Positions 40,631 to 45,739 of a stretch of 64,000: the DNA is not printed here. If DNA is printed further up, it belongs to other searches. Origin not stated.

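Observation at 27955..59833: Co-directional SusCD/HTCS locus built mainly from unclassifiable T9SS cargo: candidate new polysaccharide-degrading system for an acetylated, glucuronate-containing glycan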

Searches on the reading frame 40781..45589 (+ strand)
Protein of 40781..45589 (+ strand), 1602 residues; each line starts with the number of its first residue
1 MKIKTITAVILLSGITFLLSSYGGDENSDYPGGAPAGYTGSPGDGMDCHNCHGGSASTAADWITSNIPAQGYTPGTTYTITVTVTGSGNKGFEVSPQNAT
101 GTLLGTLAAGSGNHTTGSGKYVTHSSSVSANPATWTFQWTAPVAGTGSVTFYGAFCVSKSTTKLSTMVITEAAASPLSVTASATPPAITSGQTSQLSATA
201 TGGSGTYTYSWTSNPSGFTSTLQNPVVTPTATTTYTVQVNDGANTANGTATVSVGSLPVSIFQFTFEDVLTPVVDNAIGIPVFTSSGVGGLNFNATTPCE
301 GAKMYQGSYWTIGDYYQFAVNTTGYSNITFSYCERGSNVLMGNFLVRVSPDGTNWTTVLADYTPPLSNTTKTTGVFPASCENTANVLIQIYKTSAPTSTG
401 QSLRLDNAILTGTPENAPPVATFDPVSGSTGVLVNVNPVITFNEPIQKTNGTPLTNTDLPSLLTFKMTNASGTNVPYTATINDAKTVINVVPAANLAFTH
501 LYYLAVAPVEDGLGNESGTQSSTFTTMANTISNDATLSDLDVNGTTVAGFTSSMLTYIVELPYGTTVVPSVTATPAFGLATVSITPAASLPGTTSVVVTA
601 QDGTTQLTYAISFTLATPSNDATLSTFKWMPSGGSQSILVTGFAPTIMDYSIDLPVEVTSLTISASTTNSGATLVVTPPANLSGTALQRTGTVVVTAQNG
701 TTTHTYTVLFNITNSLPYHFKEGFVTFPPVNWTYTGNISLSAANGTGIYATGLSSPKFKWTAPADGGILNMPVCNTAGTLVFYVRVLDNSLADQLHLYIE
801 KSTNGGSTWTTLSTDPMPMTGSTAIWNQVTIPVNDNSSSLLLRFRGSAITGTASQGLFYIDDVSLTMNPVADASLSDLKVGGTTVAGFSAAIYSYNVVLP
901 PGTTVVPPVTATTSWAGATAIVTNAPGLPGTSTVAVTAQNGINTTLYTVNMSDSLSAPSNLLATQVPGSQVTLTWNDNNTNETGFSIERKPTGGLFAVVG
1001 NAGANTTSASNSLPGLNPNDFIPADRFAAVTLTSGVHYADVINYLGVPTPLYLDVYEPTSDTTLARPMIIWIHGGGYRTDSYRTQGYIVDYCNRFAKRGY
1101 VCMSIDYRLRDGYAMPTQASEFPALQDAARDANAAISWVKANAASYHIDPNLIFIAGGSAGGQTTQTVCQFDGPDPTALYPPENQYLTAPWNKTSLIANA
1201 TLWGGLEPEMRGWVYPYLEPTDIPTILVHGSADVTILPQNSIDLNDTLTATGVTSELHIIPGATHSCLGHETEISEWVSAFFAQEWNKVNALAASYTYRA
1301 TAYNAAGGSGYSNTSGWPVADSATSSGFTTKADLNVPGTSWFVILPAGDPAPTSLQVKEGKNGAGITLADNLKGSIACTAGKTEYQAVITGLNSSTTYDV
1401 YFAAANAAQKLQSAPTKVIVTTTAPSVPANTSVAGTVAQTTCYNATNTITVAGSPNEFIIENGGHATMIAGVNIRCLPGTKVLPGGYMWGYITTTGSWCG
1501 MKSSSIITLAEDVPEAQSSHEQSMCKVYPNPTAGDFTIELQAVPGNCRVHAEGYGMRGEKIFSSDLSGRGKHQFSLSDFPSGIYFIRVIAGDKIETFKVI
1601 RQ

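Call 3: search_protein_families(library=pfam, proteins=[window:40781-45589:+], max_evalue=0.01)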
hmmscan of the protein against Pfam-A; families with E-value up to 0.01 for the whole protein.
window:40781-45589:+ (1602 aa): 12 families
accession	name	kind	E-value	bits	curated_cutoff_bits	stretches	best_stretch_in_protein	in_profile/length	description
PF20434.5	BD-FAE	-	1e-25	90.9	26.8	1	1053-1164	1-102/215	BD-FAE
PF07859.19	Abhydrolase_3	-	2.7e-13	50.6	25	1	1069-1194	1-112/210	alpha/beta hydrolase fold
PF00326.27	Peptidase_S9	-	3.1e-12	46.9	22.6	1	1095-1281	10-202/213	Prolyl oligopeptidase family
PF00135.34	COesterase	-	3.8e-11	43.1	27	1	1051-1166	86-198/515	Carboxylesterase family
PF18962.6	Por_Secre_tail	-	3.8e-09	37.1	27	1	1527-1599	1-73/75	Secretion system C-terminal sorting domain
PF13205.12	Big_5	-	4.9e-07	30.9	23.6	1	415-526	2-105/105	Bacterial Ig-like domain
PF12146.15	Hydrolase_4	-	4.6e-06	26.6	27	0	1222-1271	191-237/239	Serine aminopeptidase, S33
PF00041.27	fn3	-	4.7e-06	27.2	25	1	956-1019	1-59/84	Fibronectin type III domain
PF12733.13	Cadherin-like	-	2.2e-05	25.2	24.2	1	640-709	9-85/89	Cadherin-like beta sandwich domain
PF02014.22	Reeler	-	0.0014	19.6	21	1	64-160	20-127/131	Reeler domain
PF21471.3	Reelin_subrepeat-B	-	0.0076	16.5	27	0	780-864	40-125/127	Reelin subrepeat B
PF00629.30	MAM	-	0.0083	16.4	26.4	0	780-867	75-154/158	MAM domain, meprin/A5/mu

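Call 40: search_protein_families(library=ncbifam, proteins=[window:40781-45589:+], max_evalue=0.001)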
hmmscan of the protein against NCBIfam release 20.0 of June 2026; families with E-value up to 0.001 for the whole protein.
window:40781-45589:+ (1602 aa): 13 families
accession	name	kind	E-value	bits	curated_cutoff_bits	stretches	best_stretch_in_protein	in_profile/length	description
NF041895.1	choice_anch_V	domain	2.1e-22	79.8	42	1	28-156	10-131/150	choice-of-anchor V domain-containing protein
NF058653.1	LipP1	equivalog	1e-14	54.1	350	1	1051-1170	58-163/300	LipP1 family hormone-sensitive lipase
NF052354.1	EstLipQMycob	equivalog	3.9e-12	45.5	700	1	1053-1165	151-252/418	esterase LipQ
NF052620.1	AryltfaseLP1002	equivalog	1.2e-08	34.7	300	1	1062-1165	28-120/265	lp_1002 family arylesterase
TIGR04183.1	Por_Secre_tail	domain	5.9e-08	32.6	23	1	1527-1602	1-72/72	T9SS type A sorting domain-containing protein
NF058651.1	GESAG_HSLs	subfamily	2.2e-07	30.2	430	1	1068-1192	69-175/296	GESAG motif subfamily hormone-sensitive lipase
NF050058.1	e_dPHAscl_type1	hypoth_equivalog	2.3e-07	30.6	150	1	1124-1271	77-198/276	extracellular catalytic domain type 1 short-chain-length polyhydroxyalkanoate depolymerase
NF033149.0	CHL_hydrolase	equivalog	1.1e-06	27.8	500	1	1065-1168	74-165/310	chloramphenicol hydrolase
NF041902.1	pecacetest_PaeX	equivalog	2.1e-06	27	550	1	1074-1166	83-166/318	pectin acetylesterase PaeX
NF038113.1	T9SSA_dep_M36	equivalog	4.5e-06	25.1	885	1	1520-1600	788-867/869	T9SS-dependent M36 family metallopeptidase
NF042968.1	AcxylEst_AxeA1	equivalog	1.9e-05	23.2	700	1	1069-1169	51-138/459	acetylxylan esterase AxeA1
NF007547.0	PRK10162.1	equivalog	2.6e-05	23.3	389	1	1055-1163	76-169/321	acetyl esterase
TIGR01840.1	esterase_phb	subfamily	0.00098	18.7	107.85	1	1128-1169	72-113/213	PHB depolymerase family esterase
